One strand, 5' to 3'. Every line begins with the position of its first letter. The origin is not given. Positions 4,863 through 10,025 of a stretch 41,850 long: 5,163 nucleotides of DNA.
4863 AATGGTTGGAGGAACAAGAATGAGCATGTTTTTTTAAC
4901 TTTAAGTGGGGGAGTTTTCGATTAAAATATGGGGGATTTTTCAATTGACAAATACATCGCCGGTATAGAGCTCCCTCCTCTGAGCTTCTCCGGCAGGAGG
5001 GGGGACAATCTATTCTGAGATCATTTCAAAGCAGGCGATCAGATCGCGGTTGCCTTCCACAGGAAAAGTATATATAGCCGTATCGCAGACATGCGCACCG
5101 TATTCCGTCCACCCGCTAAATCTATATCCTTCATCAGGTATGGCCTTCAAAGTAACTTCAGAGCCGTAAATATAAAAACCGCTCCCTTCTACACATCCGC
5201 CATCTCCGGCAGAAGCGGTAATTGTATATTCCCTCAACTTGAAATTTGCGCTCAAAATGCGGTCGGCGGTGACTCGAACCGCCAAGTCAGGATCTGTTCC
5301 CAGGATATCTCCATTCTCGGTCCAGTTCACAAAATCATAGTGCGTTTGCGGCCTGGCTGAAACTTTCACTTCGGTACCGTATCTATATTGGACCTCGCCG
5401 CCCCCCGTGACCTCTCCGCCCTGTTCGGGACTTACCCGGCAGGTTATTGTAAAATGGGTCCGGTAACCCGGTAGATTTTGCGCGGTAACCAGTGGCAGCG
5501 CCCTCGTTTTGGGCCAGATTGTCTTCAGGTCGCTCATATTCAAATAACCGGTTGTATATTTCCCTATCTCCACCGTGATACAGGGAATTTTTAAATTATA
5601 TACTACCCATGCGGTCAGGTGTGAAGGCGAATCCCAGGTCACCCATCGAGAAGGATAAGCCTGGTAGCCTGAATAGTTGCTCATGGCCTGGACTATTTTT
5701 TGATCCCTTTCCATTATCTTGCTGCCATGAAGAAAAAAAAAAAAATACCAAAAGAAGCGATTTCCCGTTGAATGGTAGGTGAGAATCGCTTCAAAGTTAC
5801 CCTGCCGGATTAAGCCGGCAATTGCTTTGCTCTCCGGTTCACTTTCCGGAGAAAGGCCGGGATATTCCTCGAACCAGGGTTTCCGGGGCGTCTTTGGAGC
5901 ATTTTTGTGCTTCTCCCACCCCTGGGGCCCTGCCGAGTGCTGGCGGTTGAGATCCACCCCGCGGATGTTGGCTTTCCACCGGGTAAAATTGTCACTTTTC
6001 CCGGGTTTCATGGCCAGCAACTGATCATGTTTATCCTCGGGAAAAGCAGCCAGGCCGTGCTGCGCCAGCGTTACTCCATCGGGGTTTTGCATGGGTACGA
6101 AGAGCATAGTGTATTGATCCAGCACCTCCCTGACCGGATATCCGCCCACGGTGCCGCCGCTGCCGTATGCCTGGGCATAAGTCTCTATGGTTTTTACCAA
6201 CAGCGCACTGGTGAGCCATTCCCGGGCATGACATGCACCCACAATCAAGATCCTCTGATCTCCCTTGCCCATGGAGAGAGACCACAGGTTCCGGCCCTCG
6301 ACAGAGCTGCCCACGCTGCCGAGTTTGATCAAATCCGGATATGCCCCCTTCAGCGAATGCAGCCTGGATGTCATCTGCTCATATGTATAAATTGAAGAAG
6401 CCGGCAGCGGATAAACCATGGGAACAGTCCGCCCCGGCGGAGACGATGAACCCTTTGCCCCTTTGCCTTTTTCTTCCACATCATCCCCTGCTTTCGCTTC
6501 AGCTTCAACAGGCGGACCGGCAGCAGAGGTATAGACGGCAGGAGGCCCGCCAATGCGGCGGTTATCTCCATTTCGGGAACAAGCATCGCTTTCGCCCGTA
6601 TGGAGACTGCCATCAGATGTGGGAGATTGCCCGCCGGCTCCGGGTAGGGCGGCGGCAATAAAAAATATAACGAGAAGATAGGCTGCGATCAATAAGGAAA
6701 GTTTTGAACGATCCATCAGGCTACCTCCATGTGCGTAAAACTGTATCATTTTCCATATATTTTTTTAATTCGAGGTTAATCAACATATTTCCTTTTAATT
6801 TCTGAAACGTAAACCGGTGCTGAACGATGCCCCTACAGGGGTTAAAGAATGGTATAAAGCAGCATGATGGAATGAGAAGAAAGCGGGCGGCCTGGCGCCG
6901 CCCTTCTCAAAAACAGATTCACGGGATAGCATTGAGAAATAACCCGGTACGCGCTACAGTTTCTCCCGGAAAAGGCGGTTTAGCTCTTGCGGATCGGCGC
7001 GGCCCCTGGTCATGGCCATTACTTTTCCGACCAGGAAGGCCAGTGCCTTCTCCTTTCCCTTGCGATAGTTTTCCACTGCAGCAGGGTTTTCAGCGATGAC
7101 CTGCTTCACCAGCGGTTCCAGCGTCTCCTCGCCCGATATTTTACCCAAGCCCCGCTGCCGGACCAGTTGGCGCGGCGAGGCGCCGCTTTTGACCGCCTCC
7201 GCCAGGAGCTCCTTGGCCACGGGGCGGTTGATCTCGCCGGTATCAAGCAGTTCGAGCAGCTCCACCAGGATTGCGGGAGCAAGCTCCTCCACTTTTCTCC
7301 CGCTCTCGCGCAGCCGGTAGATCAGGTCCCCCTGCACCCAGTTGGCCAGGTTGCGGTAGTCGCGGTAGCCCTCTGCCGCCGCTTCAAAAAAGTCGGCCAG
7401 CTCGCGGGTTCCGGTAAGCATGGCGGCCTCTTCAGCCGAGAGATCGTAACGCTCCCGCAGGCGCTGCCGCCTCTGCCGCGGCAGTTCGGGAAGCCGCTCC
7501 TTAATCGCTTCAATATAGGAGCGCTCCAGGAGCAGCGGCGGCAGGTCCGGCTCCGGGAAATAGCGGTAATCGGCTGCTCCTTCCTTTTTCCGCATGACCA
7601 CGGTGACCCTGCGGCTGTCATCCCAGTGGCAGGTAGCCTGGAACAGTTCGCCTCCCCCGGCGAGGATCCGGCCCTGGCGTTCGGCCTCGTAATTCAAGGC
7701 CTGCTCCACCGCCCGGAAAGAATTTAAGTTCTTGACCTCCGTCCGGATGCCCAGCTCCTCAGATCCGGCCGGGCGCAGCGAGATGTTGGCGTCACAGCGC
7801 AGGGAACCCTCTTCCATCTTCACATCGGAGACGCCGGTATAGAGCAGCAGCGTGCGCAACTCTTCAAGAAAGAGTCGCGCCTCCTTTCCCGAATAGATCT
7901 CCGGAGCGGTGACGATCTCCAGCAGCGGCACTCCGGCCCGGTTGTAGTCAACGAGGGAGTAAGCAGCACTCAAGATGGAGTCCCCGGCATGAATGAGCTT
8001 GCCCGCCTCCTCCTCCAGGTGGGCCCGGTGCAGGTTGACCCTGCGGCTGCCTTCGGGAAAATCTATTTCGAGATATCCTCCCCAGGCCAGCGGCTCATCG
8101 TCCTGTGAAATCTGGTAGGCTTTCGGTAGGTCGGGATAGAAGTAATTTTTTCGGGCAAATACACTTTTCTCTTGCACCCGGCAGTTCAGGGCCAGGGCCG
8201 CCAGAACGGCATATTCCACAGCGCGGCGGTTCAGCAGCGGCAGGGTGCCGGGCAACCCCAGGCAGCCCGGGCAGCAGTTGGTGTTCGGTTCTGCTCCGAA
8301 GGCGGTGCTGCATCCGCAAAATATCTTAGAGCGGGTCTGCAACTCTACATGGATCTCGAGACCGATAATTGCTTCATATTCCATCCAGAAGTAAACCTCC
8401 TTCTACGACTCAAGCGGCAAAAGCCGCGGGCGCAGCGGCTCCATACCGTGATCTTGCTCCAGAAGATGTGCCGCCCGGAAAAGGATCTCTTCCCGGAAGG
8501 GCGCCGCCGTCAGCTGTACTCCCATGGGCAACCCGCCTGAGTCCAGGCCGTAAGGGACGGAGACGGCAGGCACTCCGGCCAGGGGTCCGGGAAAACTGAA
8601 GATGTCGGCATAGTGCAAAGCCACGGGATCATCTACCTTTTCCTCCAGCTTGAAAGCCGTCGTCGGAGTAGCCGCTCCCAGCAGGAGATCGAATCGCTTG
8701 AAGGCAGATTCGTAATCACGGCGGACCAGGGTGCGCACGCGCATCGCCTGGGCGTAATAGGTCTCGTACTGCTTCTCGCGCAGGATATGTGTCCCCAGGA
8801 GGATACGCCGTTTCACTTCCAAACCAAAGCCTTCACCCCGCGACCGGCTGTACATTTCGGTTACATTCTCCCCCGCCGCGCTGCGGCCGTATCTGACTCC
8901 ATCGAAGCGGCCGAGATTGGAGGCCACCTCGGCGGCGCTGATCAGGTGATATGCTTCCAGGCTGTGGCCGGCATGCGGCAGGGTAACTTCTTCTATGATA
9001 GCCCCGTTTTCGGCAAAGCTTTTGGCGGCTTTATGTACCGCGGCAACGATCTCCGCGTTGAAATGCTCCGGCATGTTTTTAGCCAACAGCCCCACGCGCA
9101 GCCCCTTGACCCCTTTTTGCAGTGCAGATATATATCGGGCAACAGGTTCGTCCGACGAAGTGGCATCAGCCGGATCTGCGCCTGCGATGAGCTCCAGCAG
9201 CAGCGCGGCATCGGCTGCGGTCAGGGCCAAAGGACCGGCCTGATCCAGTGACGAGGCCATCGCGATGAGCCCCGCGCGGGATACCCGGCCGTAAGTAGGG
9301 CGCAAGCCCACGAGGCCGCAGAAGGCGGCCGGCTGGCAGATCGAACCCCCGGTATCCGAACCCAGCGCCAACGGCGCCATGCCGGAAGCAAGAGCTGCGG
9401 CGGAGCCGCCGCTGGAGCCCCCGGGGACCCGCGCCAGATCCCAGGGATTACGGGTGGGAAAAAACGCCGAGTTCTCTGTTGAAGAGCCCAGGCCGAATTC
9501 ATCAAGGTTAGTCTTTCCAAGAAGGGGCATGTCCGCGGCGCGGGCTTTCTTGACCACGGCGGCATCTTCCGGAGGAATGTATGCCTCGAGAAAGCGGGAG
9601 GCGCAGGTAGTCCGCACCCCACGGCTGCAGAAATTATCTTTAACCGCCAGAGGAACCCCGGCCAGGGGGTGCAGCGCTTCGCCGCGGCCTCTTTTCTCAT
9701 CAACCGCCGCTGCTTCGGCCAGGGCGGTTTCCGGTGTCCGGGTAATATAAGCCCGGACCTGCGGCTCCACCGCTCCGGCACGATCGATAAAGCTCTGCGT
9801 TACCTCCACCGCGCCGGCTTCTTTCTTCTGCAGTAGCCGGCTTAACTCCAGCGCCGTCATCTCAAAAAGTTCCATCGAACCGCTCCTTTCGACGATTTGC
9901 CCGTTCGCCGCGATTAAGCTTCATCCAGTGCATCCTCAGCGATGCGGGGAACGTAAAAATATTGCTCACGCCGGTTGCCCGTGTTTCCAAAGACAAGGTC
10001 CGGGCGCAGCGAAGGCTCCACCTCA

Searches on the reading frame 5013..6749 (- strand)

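Call 65: search_protein_families(library=pfam, proteins=[window:5013-6749:-], max_evalue=0.00001)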
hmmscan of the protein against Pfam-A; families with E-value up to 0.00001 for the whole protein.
window:5013-6749:- (579 aa): 2 families
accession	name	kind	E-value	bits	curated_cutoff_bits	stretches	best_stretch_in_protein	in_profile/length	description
PF00246.29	Peptidase_M14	-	3.7e-34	119.1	21.6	1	128-333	3-189/286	Zinc carboxypeptidase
PF18998.6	Flg_new_2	-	3.6e-27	94.6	23.6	2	508-577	1-72/73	Divergent InlB B-repeat domain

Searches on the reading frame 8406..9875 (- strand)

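Call 65: search_protein_families(library=pfam, proteins=[window:8406-9875:-], max_evalue=0.00001)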
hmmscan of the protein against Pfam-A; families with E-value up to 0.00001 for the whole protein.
window:8406-9875:- (490 aa): 1 family
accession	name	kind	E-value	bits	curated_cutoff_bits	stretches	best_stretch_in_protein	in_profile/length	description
PF01425.27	Amidase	-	4.9e-137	458.1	27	1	24-465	1-444/445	Amidase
